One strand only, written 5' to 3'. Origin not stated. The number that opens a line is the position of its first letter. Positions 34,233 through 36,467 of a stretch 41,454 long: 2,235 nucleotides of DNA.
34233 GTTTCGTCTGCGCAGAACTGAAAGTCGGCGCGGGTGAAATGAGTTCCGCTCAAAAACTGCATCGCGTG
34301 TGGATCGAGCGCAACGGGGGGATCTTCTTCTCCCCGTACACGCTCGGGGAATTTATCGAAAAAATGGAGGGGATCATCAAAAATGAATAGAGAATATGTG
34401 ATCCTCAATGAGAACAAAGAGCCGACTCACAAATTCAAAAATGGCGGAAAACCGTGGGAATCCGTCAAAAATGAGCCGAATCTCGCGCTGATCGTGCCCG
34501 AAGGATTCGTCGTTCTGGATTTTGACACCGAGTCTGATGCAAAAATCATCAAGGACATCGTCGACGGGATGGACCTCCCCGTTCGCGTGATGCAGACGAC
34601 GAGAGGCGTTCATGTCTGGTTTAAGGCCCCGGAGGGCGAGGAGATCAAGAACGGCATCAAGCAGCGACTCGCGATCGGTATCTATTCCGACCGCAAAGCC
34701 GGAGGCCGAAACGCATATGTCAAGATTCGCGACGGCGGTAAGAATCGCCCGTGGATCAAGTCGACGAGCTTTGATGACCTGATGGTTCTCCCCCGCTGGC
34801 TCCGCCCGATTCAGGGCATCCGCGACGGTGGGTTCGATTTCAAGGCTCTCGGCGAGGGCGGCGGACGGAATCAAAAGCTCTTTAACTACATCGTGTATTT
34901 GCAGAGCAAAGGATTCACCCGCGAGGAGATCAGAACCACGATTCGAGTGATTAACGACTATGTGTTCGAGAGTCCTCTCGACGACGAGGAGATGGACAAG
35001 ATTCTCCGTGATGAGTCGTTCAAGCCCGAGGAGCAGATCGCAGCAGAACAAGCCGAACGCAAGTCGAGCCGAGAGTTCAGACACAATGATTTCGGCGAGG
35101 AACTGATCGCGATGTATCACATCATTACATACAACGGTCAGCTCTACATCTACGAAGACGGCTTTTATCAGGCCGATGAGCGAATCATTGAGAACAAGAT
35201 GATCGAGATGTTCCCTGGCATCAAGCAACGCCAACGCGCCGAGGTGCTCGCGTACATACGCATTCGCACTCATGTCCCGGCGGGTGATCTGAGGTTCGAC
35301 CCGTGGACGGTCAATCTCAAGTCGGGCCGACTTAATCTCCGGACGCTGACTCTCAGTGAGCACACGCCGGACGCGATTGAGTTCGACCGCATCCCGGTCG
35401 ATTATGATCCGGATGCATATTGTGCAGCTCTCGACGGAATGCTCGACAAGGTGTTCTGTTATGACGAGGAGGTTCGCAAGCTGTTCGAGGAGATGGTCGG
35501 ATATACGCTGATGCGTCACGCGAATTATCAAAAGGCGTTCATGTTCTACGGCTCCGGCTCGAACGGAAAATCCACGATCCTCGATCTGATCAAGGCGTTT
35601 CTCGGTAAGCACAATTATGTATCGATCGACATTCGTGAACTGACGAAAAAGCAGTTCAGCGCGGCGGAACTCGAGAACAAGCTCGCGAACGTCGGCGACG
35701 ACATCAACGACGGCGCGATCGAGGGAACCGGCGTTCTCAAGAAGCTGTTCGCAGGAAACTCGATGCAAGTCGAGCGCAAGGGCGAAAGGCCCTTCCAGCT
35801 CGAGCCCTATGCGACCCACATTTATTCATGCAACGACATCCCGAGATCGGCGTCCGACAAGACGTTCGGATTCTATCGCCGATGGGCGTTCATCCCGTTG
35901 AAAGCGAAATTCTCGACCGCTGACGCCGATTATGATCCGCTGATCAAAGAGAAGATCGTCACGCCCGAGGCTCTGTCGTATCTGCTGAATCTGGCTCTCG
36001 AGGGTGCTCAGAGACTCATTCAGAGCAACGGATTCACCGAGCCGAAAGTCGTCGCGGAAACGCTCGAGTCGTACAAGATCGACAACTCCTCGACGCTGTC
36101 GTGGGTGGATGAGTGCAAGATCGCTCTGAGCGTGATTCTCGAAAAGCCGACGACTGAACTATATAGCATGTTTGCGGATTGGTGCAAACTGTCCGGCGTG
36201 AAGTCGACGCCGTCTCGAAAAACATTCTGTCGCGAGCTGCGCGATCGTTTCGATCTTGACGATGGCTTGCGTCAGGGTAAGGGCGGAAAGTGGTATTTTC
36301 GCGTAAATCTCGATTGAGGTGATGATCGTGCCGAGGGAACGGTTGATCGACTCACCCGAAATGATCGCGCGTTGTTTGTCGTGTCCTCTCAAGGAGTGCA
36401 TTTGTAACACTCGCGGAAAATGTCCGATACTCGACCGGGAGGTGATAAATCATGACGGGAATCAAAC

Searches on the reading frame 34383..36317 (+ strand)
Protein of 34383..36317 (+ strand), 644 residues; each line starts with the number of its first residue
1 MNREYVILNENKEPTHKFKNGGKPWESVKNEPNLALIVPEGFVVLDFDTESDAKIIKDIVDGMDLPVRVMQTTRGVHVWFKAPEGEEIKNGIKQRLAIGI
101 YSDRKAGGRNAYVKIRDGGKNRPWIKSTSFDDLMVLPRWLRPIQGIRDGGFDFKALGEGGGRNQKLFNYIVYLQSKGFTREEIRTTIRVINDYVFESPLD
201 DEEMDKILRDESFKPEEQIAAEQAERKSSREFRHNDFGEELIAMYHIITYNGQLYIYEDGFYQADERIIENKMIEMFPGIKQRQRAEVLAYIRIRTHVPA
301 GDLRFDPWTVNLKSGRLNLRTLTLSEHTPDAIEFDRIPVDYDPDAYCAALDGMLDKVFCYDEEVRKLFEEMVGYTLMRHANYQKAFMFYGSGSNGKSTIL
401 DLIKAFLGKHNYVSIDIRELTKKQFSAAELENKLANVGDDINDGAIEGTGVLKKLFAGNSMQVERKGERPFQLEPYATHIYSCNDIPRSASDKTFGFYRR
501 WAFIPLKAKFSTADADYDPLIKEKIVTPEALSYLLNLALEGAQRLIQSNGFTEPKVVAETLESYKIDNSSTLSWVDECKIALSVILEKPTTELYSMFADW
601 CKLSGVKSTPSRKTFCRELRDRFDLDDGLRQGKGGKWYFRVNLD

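Call 49: search_protein_families(library=pfam, proteins=[window:34383-36317:+], max_evalue=0.01)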
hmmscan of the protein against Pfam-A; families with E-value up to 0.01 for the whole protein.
window:34383-36317:+ (644 aa): 6 families
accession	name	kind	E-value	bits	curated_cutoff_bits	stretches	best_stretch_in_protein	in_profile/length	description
PF19263.5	DUF5906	-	4.2e-21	76.2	27.6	1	388-500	1-114/114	Family of unknown function (DUF5906)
PF08706.16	D5_N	-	6.4e-08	33.4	22.4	1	269-359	55-145/145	D5 N terminal like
PF09250.16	Prim-Pol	-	1.2e-07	32.8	22.8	1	25-139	40-158/158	Bifunctional DNA primase/polymerase, N-terminal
PF08708.16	PriCT_1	-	0.00032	20.7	21.1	1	160-209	11-59/67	Primase C terminal 1 (PriCT-1)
PF03288.22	Pox_D5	-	0.0011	19.8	21.4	1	582-621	17-55/86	Poxvirus D5 protein-like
PF01057.23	Parvo_NS1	-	0.0027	17.2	20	1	376-488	106-212/271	Parvovirus non-structural protein NS1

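Call 60: search_solved_structures(query=window:34383-36317:+, max_evalue=0.01)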
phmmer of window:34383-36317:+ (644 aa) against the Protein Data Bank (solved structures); distinct sequences matched with E-value up to 0.01: 1.
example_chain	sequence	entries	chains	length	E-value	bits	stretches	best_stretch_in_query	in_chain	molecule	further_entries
7ola_A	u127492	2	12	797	2.9e-26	95.5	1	254-615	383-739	DNA primase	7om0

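Call 72: search_dna_similar(query=window:34383-36317:+, collection=phages, mode=protein, max_rows=25)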
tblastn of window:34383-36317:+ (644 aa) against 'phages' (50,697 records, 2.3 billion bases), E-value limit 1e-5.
Records with a match: 1376; places in all: 1378; records where one place covers at least 80% of the query: 16.
Best place of each record, by identity: <60% 1376.
By first word of the organism name: Streptococcus 460; Mycobacterium 233; Enterococcus 126; Vibrio 90; Arthrobacter 71; Microbacterium 65; Streptomyces 47; Gordonia 35; Bacteriophage 29; Listeria 22; and 60 more.
By host as written in the record: Mycobacterium smegmatis mc2 155 166; - 116; Streptococcus thermophilus 93; Arthrobacter globiformis B-2979 45; Vibrio lentus 44; Enterococcus faecalis 41; Microbacterium foliorum NRRL B-24224 37; Mycobacterium smegmatis mc#155 34; and 454 more.
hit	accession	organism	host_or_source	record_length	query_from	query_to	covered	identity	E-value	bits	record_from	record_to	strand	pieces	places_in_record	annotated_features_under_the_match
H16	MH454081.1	Paenibacillus phage LincolnB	Paenibacillus larvae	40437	7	606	93%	39.6%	1e-130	429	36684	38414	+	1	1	DNA primase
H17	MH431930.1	Paenibacillus phage Wanderer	Paenibacillus larvae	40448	7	606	93%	39.6%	1e-130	429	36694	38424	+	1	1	DNA primase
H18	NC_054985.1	Paenibacillus phage Wanderer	Paenibacillus larvae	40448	7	606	93%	39.6%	1e-130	429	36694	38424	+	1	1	DNA primase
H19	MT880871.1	Staphylococcus phage PI-Sepi-HH2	Staphylococcus epidermidis HD21-2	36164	37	616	90%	37.2%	1e-112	378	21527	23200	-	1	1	hypothetical protein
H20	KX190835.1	Bacillus phage vB_BtS_BMBtp15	Bacillus thuringiensis BGSC 4AE1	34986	12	611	93%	35.4%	1e-108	366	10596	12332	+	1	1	primase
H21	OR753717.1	Mycoplasmopsis phage vB_Mfe_PMF329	Mycoplasmopsis felis MF329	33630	4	607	94%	30.9%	3e-70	254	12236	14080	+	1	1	DNA primase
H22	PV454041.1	Staphylococcus phage HHU-22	Staphylococcus sp.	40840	10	615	94%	25.0%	7e-38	157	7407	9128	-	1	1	DNA primase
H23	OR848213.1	Listeria phage LM 4-14-1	Listeria monocytogenes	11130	43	612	89%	25.6%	9e-33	141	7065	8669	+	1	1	record has no annotation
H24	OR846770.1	Listeria phage LM 4-11-1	Listeria monocytogenes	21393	43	612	89%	25.6%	9e-33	141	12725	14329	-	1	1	record has no annotation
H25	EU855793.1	Listeria phage P40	Listeria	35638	43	600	87%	25.8%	1e-32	140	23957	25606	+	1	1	gp32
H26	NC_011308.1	Listeria phage P40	Listeria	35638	43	600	87%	25.8%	1e-32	140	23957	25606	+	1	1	DNA primase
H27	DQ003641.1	Listeria phage P35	Listeria monocytogenes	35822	45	602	87%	24.6%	1e-34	147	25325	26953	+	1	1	gp34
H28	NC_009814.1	Listeria phage P35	Listeria monocytogenes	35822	45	602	87%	24.6%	1e-34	147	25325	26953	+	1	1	DNA primase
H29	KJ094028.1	Listeria phage LP-083-1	Listeria monocytogenes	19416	45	602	87%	24.6%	2e-34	146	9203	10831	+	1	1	primase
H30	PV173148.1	Enterococcus phage vB_CECAV_04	Enterococcus cecorum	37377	17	602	91%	23.0%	4e-31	136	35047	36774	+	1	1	DNA primase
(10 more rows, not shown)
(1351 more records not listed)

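Call 73: get_annotated_region(hit=H18, flank=3000)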
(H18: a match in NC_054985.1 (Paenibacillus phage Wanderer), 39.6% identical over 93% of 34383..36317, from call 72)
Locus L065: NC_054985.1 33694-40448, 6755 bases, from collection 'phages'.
description: Paenibacillus phage Wanderer, complete genome.
organism: Paenibacillus phage Wanderer (NCBI taxid 2249779)
taxonomy: Viruses; Duplodnaviria; Heunggongvirae; Uroviricota; Caudoviricetes; Gochnauervirinae; Wanderervirus; Wanderervirus wanderer
host: Paenibacillus larvae; source: bee debris; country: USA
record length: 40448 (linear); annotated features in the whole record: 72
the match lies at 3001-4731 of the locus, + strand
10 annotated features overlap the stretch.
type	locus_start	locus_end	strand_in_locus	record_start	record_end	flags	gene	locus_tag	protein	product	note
CDS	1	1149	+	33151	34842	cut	-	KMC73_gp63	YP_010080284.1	DNA polymerase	Original Glimmer call @bp 33151 has strength 7.35; GeneMark.hmm call @ 33151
CDS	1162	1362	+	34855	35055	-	-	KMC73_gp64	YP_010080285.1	hypothetical protein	Original Glimmer call @bp 34855 has strength 3.76; Chose 34855 due to all three calls in favor and captures all coding ...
CDS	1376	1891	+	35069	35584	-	-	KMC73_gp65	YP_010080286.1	HNH endonuclease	Original Glimmer call @bp 35069 has strength 6.75; GeneMark.hmm call @ 35069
CDS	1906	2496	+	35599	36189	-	-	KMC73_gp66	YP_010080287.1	hypothetical protein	Original Glimmer call @bp 35599 has strength 9.08; GeneMark.hmm call @ 35599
CDS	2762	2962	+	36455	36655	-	-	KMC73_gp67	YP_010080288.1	hypothetical protein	Only one viable start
CDS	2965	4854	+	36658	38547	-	-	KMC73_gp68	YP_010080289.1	DNA primase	Original Glimmer call @bp 36658 has strength 7.72; GeneMark.hmm call @bp 36670; Chose 36658 because two calls in favor ...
CDS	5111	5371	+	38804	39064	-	-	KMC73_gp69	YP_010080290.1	DUF3310 domain-containing protein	Original Glimmer call @bp 38804 has strength 5.96; GeneMark calls start at 38849; GeneMark.HMM calls start @bp 38804.; ...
CDS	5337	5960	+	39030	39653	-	-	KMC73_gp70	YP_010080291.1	transcriptional regulator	Original Glimmer call @bp 39030 has strength 3.62; GeneMark calls start at 39057; Longest one has all three calls in ...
CDS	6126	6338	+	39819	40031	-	-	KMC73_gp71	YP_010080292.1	restriction endonuclease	Original Glimmer call @bp 39819 has strength 6.84; GeneMark.hmm call @ 39819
CDS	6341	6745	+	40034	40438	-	-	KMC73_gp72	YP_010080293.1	HNH endonuclease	Original Glimmer call @bp 40070 has strength 2.82; GeneMark.hmm call @bp 40034; Chose 40034 due to one call in favor, ...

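Call 77: get_annotated_region(hit=H20, flank=1500)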
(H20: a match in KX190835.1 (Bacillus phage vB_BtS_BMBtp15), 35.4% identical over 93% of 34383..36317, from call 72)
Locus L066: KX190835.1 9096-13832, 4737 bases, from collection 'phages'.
description: Bacillus phage vB_BtS_BMBtp15, complete genome.
organism: Bacillus phage vB_BtS_BMBtp15 (NCBI taxid 1868827)
taxonomy: Viruses; Duplodnaviria; Heunggongvirae; Uroviricota; Caudoviricetes
host: Bacillus thuringiensis BGSC 4AE1; source: -; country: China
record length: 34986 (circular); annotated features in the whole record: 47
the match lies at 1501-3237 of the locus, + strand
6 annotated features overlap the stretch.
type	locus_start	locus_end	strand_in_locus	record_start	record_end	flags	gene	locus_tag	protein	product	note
CDS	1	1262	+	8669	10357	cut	-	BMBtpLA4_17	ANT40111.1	DNA polymerase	-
CDS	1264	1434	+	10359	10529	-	-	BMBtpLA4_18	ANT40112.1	hypothetical protein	-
CDS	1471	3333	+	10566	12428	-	-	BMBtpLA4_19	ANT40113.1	primase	-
CDS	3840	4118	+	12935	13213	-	-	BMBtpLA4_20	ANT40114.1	hypothetical protein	-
CDS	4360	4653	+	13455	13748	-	-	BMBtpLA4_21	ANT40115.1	hypothetical protein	-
CDS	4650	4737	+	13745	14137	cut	-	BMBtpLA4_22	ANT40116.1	homing endonuclease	-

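Call 78: get_annotated_region(hit=H19, flank=1500)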
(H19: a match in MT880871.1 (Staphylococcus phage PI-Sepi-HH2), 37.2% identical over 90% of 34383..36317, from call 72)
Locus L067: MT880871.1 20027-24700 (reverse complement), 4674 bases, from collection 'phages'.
description: Staphylococcus phage PI-Sepi-HH2, complete genome.
organism: Staphylococcus phage PI-Sepi-HH2 (NCBI taxid 2782523)
taxonomy: Viruses; Duplodnaviria; Heunggongvirae; Uroviricota; Caudoviricetes
host: Staphylococcus epidermidis HD21-2; source: -; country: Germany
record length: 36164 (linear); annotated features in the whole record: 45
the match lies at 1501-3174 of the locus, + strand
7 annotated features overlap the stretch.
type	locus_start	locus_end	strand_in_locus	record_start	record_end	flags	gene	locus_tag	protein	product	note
CDS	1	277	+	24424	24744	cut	hisI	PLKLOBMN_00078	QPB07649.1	histidine biosynthesis bifunctional protein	Histidine biosynthesis bifunctional protein HisIE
CDS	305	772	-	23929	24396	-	-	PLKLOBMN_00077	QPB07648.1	hypothetical protein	-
CDS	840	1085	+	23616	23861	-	-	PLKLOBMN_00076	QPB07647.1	hypothetical protein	-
CDS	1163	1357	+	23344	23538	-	-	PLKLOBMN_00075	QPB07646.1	hypothetical protein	-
CDS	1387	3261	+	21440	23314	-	-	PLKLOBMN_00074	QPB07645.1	hypothetical protein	-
CDS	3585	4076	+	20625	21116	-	-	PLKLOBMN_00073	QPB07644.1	hypothetical protein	-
CDS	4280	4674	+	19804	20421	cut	-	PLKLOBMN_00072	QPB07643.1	hypothetical protein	-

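Call 90: search_protein_families(library=ncbifam, proteins=[window:34383-36317:+], max_evalue=0.01)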
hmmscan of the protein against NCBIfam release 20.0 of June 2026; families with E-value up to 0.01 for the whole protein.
window:34383-36317:+ (644 aa): 3 families
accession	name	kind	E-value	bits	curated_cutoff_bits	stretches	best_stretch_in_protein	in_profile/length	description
TIGR01613.1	primase_Cterm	subfamily_domain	8.3e-56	189.1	108.7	1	309-614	2-303/304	phage/plasmid primase, P4 family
NF011296.0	PRK14709.1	subfamily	9.2e-17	60.8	613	1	297-619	119-438/469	hypothetical protein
NF005477.0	PRK07078.1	subfamily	6.8e-14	51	1014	2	304-410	414-518/759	hypothetical protein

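Call 103: find_homologous_proteins(query=window:34383-36317:+, max_evalue=1e-20)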
Query window:34383-36317:+ (644 aa): 1308 proteins with E <= 1e-20 among 8000 candidates; the best 120 are listed.
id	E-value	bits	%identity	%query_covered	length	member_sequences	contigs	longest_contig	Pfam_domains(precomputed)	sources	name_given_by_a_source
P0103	0.0e+0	1441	95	100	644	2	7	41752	PF19263.6,PF09250.17,PF08706.17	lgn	-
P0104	0.0e+0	1383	92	100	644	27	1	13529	PF19263.6,PF09250.17,PF08706.17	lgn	-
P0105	0.0e+0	1358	90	100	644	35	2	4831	PF19263.6,PF09250.17,PF08706.17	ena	-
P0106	0.0e+0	1344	89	100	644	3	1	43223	PF19263.6,PF09250.17,PF08706.17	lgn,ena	-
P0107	0.0e+0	1337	88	100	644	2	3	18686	PF19263.6,PF09250.17,PF08706.17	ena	-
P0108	0.0e+0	1337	88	100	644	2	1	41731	PF19263.6,PF09250.17,PF08706.17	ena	-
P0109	0.0e+0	1336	89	100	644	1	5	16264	PF19263.6,PF09250.17,PF08706.17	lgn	-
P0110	0.0e+0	1325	87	100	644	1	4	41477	PF19263.6,PF09250.17,PF08706.17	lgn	-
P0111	0.0e+0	1311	86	100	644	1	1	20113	PF19263.6,PF09250.17,PF08706.17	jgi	jgi:putative DNA primase/helicase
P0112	0.0e+0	1308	86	100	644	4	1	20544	PF19263.6,PF09250.17,PF08706.17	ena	-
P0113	0.0e+0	1286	86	100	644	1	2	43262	PF19263.6,PF09250.17,PF08706.17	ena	-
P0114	0.0e+0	1260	84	100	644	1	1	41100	PF19263.6,PF09250.17,PF08706.17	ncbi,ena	-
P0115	0.0e+0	1259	84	100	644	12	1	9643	PF19263.6,PF09250.17,PF08706.17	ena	-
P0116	0.0e+0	1250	83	100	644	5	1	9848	PF19263.6,PF09250.17,PF08706.17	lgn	-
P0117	0.0e+0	1041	69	99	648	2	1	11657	PF19263.6,PF09250.17,PF08706.17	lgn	-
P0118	0.0e+0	1018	68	100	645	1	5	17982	PF19263.6,PF09250.17,PF08706.17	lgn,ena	-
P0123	1.2e-281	954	64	100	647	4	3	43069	PF19263.6,PF09250.17,PF08706.17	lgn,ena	-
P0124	2.5e-276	937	64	100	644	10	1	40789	PF19263.6,PF08706.17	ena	-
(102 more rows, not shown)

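Call 106: find_encoding_contigs(protein=P0123, flank=8000, max_places=1)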
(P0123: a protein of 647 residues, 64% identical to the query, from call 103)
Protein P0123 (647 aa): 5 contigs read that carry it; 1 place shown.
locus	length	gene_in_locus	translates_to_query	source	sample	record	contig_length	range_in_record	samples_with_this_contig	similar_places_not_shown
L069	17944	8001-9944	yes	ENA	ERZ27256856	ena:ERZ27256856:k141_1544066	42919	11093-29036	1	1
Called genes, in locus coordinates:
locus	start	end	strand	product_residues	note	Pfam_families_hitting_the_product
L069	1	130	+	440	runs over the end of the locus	PF00176:SNF2-rel_dom (weak), PF00270:DEAD (faint), PF04851:ResIII, PF00176:SNF2-rel_dom, PF00271:Helicase_C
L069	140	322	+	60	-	-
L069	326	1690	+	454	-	PF00176:SNF2-rel_dom (faint), PF00271:Helicase_C (weak)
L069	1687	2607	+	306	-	PF01555:N6_N4_Mtase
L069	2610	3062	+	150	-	PF25680:Mom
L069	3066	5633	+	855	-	PF04404:ERF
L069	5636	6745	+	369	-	PF09588:YqaJ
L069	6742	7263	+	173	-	-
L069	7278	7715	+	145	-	-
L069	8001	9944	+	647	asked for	PF09250:Prim-Pol (weak), PF08706:D5_N, PF19263:DUF5906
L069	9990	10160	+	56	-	-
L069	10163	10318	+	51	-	-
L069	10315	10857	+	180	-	PF18909:dGTP_diPhyd_N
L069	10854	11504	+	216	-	PF02511:Thy1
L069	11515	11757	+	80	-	-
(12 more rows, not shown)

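Call 107: find_encoding_contigs(protein=P0124, flank=8000, max_places=1)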
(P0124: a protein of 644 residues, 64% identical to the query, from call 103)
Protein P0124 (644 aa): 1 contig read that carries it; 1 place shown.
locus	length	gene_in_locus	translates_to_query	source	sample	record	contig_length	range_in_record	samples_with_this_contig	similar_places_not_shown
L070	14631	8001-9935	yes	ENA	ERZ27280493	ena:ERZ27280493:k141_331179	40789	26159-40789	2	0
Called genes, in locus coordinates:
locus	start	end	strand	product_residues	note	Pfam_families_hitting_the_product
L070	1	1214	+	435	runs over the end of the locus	PF00176:SNF2-rel_dom, PF00270:DEAD (faint), PF04851:ResIII, PF00271:Helicase_C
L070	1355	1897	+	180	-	-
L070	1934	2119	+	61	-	-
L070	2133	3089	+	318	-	PF01507:PAPS_reduct (weak)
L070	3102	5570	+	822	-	PF04404:ERF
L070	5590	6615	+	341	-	PF09588:YqaJ (weak)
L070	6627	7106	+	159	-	-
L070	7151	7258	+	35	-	-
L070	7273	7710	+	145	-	-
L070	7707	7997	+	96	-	-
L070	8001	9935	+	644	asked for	PF08706:D5_N (weak), PF19263:DUF5906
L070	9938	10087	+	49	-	-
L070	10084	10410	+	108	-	-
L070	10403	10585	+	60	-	-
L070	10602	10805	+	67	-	PF12844:HTH_19 (weak), PF13560:HTH_31, PF01381:HTH_3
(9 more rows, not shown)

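Call 108: find_encoding_contigs(protein=P0118, flank=8000, max_places=1)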
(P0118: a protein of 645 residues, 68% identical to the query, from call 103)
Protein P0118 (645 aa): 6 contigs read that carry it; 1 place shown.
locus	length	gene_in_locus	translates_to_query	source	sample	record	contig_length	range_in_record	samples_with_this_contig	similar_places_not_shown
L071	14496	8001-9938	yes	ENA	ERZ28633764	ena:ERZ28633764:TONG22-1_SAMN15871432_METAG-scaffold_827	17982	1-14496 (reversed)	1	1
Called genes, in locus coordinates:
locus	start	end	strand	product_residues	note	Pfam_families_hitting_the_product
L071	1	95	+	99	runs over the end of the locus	-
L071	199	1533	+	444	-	PF04851:ResIII (weak), PF00176:SNF2-rel_dom, PF00271:Helicase_C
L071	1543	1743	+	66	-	-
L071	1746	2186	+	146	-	PF05869:Dam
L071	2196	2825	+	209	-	-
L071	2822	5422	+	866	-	PF04404:ERF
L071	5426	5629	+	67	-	-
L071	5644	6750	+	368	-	PF09588:YqaJ (weak)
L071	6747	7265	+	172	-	-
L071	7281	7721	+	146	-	-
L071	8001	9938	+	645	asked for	PF09250:Prim-Pol (faint), PF08706:D5_N (weak), PF19263:DUF5906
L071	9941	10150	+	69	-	-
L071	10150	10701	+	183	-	PF18909:dGTP_diPhyd_N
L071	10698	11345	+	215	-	PF02511:Thy1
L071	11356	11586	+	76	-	-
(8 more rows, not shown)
